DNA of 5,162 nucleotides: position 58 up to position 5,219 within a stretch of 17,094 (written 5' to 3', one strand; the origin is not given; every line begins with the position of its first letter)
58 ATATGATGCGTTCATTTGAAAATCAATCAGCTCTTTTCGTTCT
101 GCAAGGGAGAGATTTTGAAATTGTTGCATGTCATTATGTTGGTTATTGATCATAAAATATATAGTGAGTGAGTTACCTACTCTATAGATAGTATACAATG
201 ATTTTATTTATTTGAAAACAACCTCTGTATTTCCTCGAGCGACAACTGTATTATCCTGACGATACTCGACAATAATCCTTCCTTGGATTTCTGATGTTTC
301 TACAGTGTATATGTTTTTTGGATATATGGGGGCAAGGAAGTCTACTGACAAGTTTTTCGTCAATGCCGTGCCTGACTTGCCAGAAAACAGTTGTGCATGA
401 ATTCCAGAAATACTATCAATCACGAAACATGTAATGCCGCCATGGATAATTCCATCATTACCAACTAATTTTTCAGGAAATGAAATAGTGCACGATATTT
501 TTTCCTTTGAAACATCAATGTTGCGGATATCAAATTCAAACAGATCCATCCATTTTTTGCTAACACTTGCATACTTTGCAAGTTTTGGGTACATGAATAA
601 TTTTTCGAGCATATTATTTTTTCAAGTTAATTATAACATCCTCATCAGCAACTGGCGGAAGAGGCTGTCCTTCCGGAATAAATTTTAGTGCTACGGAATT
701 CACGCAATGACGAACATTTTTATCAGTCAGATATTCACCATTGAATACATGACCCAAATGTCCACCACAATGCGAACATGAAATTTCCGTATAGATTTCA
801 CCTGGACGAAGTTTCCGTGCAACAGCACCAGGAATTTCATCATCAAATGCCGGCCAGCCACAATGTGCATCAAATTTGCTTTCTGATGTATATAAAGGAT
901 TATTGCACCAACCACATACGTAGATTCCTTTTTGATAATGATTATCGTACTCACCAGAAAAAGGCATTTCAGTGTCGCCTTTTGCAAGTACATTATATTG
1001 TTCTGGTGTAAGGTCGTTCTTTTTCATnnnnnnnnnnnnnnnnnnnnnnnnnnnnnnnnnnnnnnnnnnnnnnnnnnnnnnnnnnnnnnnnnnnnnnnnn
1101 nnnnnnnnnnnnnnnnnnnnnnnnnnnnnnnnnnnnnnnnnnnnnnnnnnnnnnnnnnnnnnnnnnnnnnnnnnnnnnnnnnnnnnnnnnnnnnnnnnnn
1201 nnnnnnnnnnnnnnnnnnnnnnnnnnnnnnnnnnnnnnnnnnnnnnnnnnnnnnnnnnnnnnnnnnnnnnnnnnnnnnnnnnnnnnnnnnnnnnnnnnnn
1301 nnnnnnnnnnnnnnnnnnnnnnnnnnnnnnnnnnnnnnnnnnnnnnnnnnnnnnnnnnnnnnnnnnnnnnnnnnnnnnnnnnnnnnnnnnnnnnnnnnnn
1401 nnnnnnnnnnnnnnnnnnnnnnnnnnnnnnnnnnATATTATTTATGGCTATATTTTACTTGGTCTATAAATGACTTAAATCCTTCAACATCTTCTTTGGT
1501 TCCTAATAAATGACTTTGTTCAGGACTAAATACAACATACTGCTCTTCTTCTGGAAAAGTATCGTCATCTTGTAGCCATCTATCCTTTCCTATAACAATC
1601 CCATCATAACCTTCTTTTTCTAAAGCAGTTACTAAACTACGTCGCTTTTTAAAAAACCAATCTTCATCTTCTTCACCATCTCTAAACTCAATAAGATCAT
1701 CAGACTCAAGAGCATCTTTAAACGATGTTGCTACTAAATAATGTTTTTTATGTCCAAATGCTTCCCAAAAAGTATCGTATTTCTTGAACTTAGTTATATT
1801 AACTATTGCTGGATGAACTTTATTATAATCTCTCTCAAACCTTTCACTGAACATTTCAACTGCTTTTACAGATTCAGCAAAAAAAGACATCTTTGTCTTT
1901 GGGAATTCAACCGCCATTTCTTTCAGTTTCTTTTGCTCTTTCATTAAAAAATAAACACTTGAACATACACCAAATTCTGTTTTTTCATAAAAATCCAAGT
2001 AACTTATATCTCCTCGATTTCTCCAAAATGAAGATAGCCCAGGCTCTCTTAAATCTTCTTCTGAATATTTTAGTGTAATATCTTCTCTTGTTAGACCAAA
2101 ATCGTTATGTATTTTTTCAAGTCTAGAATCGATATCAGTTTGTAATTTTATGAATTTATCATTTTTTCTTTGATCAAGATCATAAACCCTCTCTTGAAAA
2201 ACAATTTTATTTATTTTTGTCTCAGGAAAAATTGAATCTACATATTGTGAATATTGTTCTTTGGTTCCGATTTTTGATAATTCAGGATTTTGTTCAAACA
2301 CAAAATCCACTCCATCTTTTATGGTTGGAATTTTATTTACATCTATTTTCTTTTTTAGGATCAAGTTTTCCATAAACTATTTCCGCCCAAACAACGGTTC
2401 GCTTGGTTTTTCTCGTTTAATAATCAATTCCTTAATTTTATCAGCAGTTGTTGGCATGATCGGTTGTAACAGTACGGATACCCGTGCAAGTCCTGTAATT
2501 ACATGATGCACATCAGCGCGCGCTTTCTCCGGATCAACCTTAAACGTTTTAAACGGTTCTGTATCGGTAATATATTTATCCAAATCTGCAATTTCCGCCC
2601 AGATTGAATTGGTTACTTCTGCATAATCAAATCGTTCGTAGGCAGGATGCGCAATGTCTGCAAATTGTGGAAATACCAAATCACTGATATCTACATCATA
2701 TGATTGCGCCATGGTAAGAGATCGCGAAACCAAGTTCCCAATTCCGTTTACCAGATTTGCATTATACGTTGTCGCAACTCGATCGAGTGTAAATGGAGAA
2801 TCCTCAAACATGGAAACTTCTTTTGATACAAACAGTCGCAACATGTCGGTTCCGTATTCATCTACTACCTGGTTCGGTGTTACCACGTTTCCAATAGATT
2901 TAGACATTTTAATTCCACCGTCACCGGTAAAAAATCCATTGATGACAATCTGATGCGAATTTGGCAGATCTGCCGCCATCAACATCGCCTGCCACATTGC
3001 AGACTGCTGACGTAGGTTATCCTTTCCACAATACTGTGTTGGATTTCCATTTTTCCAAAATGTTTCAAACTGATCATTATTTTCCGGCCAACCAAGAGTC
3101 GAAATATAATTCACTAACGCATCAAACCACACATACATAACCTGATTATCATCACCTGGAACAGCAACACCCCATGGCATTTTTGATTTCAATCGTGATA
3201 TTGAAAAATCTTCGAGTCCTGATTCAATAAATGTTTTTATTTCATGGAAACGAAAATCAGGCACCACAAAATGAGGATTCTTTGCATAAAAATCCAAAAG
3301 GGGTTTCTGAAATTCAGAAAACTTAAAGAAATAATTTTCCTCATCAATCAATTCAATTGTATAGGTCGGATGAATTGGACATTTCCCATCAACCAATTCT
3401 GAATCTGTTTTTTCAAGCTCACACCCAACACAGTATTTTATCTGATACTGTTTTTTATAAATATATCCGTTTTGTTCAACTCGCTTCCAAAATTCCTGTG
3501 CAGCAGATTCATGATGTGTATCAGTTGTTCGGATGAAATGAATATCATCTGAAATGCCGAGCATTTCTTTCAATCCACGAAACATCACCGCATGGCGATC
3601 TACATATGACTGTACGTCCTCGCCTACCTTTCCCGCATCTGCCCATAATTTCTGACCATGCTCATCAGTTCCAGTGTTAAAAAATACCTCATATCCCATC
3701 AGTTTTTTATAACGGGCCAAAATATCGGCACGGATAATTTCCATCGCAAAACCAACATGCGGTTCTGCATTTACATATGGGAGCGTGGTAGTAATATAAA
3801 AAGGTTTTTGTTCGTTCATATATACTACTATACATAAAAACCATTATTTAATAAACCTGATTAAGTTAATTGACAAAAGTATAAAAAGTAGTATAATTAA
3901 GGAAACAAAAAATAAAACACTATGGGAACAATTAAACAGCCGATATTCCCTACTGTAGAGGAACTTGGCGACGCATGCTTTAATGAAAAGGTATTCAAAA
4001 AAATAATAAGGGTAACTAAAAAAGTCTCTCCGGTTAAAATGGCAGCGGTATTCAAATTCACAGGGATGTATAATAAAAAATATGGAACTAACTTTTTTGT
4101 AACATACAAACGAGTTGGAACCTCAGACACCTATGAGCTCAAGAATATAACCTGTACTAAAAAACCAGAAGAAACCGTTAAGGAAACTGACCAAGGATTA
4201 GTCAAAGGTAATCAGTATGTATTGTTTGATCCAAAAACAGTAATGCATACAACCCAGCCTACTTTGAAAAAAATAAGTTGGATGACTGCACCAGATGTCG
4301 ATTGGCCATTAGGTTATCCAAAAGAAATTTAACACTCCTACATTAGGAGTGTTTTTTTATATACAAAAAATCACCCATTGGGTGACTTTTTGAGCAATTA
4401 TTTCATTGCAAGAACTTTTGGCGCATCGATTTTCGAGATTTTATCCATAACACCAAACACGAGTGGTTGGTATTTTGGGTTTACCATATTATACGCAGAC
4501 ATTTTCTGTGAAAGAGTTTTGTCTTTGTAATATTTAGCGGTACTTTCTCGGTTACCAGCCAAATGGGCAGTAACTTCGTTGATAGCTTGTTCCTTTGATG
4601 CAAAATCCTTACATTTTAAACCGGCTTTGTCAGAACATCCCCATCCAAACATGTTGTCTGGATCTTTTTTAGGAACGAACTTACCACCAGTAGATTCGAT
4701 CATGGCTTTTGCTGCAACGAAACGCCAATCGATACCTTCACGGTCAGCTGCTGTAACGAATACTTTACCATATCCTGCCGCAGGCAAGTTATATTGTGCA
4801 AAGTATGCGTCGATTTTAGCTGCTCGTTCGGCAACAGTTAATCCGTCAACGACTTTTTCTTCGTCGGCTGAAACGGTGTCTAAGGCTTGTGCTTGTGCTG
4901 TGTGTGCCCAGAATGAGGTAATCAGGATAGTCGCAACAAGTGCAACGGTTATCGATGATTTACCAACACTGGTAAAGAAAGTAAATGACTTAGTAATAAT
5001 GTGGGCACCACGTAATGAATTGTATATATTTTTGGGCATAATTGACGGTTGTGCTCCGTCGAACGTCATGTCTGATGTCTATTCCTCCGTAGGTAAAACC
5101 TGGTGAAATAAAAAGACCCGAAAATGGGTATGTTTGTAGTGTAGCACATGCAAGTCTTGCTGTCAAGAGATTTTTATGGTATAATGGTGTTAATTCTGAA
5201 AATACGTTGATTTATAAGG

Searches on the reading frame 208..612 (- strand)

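Call 8: search_protein_families(library=pfam, proteins=[window:208-612:-], max_evalue=0.001)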
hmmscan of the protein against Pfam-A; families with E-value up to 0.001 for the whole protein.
window:208-612:- (134 aa): 1 family
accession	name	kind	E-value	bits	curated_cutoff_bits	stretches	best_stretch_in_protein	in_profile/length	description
PF03061.28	4HBT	-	6.7e-05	23.6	20.6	1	54-108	2-56/79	Thioesterase superfamily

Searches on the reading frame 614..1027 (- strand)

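Call 8: search_protein_families(library=pfam, proteins=[window:614-1027:-], max_evalue=0.001)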
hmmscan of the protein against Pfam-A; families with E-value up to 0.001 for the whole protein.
window:614-1027:- (137 aa): 1 family
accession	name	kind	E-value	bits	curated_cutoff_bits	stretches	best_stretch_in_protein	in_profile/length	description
PF01641.26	SelR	-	1.6e-41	141.3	24.9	1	6-118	1-116/116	SelR domain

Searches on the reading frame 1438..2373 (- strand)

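Call 8: search_protein_families(library=pfam, proteins=[window:1438-2373:-], max_evalue=0.001)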
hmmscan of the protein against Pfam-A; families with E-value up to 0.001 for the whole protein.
window:1438-2373:- (311 aa): 1 family
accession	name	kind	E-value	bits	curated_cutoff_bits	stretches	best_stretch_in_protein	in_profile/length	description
PF18760.7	ART-PolyVal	-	8.8e-05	23.7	31.2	1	162-286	31-129/140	ADP-Ribosyltransferase in polyvalent proteins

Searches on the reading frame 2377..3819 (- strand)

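Call 8: search_protein_families(library=pfam, proteins=[window:2377-3819:-], max_evalue=0.001)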
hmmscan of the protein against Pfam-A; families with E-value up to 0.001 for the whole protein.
window:2377-3819:- (480 aa): 4 families
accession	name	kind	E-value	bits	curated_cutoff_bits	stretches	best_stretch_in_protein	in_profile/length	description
PF09334.17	tRNA-synt_1g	-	4e-89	299.5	20.1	2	158-367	179-390/391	tRNA synthetases class I (M)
PF00133.28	tRNA-synt_1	-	3.8e-33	115.3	22.7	2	224-334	295-404/414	tRNA synthetases class I (I, L, M and V)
PF01406.26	tRNA-synt_1e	-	5.2e-11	42.9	27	1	16-126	19-128/301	tRNA synthetases class I (C) catalytic domain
PF19303.5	Anticodon_3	-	1.4e-05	25.4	23.5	1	413-466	48-101/152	Anticodon binding domain of methionyl tRNA ligase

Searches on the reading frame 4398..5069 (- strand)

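Call 3: search_protein_families(library=pfam, proteins=[window:4398-5069:-], max_evalue=0.1)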
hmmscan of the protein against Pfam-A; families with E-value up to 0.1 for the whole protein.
window:4398-5069:- (223 aa): 1 family
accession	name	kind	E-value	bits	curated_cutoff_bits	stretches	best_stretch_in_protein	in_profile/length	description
PF01832.25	Glucosaminidase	-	3.1e-05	25.1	30.2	1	103-210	3-120/123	Mannosyl-glycoprotein endo-beta-N-acetylglucosaminidase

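Call 4: search_protein_families(library=ncbifam, proteins=[window:4398-5069:-], max_evalue=0.1)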
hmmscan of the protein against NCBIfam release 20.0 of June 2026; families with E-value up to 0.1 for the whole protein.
window:4398-5069:- (223 aa): 2 families
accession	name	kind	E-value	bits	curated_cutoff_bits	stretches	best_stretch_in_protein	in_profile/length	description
NF052335.1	PdgHdaseHSB129560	equivalog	4.4e-09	36.1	500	1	55-210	25-179/330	peptidoglycan hydrolase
NF003053.0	PRK03972.1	equivalog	0.082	12.5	246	0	103-136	107-139/208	ribosomal biogenesis protein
